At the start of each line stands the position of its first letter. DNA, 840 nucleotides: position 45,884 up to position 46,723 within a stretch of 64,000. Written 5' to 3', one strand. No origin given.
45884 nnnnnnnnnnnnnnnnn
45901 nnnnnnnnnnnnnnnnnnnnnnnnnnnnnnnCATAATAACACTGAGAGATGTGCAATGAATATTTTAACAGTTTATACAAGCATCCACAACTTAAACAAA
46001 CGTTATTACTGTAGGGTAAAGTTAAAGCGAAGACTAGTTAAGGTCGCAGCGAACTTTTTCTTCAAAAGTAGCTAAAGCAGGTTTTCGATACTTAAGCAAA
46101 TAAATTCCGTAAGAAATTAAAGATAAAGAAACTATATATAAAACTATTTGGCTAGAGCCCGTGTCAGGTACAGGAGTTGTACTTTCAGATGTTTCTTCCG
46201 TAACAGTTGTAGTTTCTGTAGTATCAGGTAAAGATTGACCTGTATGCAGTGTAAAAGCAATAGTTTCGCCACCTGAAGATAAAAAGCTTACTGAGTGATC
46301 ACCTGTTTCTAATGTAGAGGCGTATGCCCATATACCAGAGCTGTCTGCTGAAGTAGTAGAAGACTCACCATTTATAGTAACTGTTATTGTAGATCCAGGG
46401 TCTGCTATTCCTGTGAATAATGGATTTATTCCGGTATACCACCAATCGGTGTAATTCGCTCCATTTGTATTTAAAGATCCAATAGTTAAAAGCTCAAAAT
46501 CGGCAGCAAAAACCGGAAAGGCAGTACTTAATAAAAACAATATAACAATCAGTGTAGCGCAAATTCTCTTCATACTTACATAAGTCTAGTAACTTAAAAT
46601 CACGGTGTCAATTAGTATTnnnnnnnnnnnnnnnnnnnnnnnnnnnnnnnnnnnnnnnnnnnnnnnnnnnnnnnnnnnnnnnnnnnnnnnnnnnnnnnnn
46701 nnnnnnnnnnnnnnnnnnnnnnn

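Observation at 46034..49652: Sortase locus with canonical LPDTG and variant VPDTG substrates and a highly structured substrate-sortase intercistronic RNA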

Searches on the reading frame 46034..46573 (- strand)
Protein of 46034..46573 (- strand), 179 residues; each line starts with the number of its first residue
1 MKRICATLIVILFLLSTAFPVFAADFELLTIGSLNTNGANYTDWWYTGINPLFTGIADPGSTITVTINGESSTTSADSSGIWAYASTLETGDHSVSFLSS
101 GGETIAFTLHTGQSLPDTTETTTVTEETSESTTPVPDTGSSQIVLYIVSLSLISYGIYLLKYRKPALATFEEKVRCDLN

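Call 12: search_protein_families(library=pfam, proteins=[window:46034-46573:-], max_evalue=0.01)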
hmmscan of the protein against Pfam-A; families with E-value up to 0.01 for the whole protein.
window:46034-46573:- (179 aa): 1 family
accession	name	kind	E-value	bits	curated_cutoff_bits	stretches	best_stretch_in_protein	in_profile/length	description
PF19077.6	Big_13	-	0.0015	19.4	27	1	38-96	16-80/102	Bacterial Ig-like domain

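Call 13: search_protein_families(library=ncbifam, proteins=[window:46034-46573:-], max_evalue=0.01)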
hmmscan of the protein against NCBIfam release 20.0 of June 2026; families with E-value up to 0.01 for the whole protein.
window:46034-46573:- (179 aa): 1 family
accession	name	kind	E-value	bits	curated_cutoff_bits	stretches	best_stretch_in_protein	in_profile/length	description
NF033510.3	Ca_tandemer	repeat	6.1e-05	23.3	50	1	51-95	33-84/96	Ca2+-stabilized repeat-containing adhesin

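Call 63: find_homologous_proteins(query=window:46034-46573:-, max_evalue=0.001)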
Query window:46034-46573:- (179 aa): 3 proteins with E <= 0.001 among 212 candidates.
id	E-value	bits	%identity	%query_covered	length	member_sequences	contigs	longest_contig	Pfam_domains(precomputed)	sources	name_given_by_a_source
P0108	9.7e-110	382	100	100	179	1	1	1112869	-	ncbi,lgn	ncbi:MAG: hypothetical protein ACOZAO_00200 [Patescibacteria group bacterium]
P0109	1.5e-34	137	45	97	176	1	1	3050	-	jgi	-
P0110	2.8e-30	123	43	85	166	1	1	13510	-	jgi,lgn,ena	-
